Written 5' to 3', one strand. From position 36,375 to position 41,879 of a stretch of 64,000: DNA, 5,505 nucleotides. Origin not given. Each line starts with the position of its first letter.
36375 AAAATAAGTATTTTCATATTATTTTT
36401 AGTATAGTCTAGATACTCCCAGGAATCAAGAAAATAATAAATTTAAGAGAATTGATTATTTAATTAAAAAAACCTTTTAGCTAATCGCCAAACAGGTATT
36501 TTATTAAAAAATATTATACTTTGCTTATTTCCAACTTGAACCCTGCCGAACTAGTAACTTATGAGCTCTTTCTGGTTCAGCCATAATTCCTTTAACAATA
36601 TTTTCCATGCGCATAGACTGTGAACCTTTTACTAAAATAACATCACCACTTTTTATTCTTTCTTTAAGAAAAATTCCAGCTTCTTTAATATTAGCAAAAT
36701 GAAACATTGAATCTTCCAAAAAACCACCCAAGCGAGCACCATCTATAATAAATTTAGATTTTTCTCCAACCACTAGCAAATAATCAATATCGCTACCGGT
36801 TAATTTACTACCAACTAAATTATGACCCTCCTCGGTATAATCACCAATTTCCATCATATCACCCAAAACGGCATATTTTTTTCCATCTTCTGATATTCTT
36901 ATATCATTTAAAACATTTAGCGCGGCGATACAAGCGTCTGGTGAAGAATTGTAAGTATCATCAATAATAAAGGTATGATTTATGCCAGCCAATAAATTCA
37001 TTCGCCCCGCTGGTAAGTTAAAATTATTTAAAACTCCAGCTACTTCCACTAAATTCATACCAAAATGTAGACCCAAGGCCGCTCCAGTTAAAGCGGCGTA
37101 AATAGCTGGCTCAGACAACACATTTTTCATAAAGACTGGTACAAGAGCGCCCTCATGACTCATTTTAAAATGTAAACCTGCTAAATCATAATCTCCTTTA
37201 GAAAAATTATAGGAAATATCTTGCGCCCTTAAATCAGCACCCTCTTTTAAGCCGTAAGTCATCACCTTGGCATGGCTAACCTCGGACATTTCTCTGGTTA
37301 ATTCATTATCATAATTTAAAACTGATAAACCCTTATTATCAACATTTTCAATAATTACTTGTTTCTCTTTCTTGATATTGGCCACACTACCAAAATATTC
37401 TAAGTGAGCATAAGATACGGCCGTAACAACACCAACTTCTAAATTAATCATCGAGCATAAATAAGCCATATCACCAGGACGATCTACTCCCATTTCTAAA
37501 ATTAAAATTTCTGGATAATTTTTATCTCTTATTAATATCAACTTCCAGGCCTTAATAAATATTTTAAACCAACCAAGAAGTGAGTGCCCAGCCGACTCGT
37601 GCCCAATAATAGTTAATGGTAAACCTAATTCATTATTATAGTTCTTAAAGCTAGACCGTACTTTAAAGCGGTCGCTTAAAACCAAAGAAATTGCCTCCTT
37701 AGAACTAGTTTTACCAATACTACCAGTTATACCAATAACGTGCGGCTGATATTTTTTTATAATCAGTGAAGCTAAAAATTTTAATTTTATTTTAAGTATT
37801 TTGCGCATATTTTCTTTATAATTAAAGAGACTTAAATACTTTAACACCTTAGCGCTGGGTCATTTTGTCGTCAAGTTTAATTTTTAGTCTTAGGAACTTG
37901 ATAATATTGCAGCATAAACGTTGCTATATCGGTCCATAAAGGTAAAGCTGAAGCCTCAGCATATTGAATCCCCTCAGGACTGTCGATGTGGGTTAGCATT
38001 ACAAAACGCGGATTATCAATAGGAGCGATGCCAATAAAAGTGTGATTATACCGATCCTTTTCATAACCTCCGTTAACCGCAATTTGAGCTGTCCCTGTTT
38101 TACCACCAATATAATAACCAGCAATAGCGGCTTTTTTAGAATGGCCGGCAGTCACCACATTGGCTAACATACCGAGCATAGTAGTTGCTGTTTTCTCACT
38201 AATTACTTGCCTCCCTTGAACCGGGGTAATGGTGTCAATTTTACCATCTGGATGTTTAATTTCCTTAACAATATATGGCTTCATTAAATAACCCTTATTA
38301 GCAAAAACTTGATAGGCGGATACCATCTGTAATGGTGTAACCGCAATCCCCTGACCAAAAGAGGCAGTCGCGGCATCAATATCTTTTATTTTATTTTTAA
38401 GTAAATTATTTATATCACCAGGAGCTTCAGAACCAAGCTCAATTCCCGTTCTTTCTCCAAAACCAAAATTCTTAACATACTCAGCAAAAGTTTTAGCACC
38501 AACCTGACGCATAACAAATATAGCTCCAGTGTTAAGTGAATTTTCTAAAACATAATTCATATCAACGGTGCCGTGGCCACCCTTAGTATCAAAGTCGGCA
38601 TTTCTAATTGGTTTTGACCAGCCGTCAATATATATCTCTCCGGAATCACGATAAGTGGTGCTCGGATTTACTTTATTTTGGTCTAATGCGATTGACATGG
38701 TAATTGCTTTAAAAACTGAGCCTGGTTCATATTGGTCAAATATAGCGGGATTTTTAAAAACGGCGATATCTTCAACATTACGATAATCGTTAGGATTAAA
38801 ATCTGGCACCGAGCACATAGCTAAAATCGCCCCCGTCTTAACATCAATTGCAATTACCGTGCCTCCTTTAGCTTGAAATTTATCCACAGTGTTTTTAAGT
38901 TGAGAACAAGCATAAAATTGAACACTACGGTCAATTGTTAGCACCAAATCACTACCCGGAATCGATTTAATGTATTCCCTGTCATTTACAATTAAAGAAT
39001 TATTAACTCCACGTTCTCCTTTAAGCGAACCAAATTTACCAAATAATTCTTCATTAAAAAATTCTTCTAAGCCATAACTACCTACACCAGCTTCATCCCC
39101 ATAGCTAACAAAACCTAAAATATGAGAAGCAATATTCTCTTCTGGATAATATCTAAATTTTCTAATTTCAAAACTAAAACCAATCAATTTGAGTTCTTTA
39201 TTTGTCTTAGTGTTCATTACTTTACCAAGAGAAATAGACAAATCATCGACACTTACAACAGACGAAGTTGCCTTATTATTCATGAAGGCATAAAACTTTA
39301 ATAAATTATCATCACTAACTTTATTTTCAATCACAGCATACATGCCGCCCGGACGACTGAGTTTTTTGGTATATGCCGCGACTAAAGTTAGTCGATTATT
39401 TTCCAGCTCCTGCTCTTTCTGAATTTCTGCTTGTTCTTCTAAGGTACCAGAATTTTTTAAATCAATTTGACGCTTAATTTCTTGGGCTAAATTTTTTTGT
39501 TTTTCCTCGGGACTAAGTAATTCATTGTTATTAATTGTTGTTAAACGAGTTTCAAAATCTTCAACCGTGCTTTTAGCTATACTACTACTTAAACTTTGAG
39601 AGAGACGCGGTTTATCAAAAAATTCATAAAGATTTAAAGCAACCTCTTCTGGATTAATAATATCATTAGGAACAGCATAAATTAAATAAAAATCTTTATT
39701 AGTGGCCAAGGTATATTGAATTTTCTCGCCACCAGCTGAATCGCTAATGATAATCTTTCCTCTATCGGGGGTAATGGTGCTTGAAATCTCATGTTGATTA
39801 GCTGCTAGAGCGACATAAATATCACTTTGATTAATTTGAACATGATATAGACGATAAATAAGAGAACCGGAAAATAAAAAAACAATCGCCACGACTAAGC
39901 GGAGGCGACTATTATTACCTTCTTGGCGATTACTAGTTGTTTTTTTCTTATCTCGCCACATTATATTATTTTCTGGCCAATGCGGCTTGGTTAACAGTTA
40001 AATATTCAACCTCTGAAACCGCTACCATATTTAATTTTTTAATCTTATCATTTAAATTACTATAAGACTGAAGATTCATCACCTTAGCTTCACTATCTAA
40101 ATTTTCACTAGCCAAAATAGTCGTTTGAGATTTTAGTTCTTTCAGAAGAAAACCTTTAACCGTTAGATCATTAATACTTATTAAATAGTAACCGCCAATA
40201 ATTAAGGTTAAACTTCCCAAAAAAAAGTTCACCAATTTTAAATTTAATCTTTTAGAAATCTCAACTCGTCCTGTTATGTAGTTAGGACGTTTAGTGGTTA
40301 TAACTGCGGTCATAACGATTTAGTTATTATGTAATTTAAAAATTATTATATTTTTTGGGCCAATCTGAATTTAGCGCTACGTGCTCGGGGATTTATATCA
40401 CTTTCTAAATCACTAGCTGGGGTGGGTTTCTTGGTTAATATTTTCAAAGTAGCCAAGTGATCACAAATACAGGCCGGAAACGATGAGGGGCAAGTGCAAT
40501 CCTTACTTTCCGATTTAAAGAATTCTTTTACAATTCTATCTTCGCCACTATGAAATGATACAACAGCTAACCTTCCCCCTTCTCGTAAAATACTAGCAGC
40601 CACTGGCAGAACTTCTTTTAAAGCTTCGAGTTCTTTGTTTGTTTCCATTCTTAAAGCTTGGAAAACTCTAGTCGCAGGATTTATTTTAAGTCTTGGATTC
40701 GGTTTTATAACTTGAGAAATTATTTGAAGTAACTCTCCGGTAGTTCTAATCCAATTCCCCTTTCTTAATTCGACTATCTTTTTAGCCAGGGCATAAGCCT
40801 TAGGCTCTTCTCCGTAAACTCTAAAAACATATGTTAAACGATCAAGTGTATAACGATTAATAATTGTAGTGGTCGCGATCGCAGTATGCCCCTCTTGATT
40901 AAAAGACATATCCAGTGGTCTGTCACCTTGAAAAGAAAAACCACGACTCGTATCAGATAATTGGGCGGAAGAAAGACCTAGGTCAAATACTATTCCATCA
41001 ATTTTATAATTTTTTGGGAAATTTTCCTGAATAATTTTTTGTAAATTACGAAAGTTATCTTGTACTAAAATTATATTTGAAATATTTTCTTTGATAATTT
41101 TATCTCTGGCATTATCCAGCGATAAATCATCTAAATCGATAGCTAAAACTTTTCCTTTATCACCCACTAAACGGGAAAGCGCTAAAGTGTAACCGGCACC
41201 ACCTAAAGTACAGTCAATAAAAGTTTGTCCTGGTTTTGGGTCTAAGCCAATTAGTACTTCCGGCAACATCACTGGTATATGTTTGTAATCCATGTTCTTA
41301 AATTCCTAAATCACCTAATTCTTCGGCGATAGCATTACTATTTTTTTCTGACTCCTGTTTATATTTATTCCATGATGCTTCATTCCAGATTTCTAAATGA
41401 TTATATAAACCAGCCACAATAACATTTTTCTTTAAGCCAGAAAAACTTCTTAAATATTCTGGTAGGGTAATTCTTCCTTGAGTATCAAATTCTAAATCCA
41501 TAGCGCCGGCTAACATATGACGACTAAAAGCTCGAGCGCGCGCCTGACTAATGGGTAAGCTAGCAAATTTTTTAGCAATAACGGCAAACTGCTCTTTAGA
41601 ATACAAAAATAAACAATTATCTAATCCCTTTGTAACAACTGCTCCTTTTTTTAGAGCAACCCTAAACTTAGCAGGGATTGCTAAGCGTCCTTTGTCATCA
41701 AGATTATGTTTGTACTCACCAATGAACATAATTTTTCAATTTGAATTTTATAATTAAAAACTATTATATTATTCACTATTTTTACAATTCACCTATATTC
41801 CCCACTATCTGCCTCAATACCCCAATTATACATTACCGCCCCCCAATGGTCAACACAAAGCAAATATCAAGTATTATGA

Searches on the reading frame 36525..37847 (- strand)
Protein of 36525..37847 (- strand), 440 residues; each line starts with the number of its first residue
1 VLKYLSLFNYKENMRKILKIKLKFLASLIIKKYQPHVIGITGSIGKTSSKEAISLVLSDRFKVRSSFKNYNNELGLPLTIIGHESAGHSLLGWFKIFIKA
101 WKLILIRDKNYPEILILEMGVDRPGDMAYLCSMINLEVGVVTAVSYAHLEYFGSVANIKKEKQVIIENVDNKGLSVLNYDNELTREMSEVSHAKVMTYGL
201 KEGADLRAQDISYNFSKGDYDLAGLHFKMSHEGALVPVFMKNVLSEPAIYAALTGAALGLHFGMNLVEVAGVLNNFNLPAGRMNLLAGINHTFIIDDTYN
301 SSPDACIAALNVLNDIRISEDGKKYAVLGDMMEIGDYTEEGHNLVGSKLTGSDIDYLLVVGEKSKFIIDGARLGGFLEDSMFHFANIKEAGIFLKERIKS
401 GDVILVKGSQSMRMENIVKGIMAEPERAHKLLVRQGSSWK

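Call 27: search_protein_families(library=pfam, proteins=[window:36525-37847:-], max_evalue=0.001)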
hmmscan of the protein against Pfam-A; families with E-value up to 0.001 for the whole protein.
window:36525-37847:- (440 aa): 2 families
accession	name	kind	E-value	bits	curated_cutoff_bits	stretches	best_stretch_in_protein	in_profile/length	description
PF08245.18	Mur_ligase_M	-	3.6e-28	99.3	24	2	109-223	54-171/200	Mur ligase middle domain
PF02875.26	Mur_ligase_C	-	3.9e-17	63.7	28.4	1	281-409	1-126/127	Mur ligase, glutamate ligase domain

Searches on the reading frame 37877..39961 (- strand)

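Call 27: search_protein_families(library=pfam, proteins=[window:37877-39961:-], max_evalue=0.001)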
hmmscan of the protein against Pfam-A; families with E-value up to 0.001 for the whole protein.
window:37877-39961:- (694 aa): 2 families
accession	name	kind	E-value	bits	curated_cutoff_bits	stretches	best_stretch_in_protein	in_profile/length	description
PF00905.27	Transpeptidase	-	4.9e-76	256.2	22.1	1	367-672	1-290/299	Penicillin binding protein transpeptidase domain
PF03717.20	PBP_dimer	-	1.3e-06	29.4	24.4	1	63-322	2-174/180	Penicillin-binding Protein dimerisation domain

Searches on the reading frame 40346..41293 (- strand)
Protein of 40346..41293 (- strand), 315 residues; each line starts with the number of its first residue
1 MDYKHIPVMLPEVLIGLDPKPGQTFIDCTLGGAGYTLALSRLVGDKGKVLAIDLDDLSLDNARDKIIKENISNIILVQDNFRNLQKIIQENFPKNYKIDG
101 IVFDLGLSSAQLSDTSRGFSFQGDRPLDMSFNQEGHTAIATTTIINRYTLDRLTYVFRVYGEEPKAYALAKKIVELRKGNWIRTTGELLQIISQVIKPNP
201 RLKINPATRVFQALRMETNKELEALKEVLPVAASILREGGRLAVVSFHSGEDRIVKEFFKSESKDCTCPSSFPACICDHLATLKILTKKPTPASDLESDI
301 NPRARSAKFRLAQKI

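Call 27: search_protein_families(library=pfam, proteins=[window:40346-41293:-], max_evalue=0.001)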
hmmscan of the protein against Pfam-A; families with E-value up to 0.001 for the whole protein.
window:40346-41293:- (315 aa): 5 families
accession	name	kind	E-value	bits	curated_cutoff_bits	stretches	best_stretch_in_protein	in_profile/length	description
PF01795.25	Methyltransf_5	-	1.9e-90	303.9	27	1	3-315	2-309/309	MraW methylase family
PF01209.24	Ubie_methyltran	-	1.6e-07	31.3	20.1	1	19-86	45-112/233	ubiE/COQ5 methyltransferase family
PF13847.12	Methyltransf_31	-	9.4e-05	22.6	27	0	20-96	2-73/145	Methyltransferase domain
PF01189.24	Methyltr_RsmB-F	-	0.00022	21.4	27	1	16-104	3-86/199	16S rRNA methyltransferase RsmB/F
PF13649.12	Methyltransf_25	-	0.00066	20.8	27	0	27-85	3-59/97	Methyltransferase domain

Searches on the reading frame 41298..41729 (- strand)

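Call 27: search_protein_families(library=pfam, proteins=[window:41298-41729:-], max_evalue=0.001)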
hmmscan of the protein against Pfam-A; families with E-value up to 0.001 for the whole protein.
window:41298-41729:- (143 aa): 1 family
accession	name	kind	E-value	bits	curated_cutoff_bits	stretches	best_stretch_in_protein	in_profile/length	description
PF02381.23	MraZ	-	9.6e-41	138.1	23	2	1-70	1-71/72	MraZ protein, putative antitoxin-like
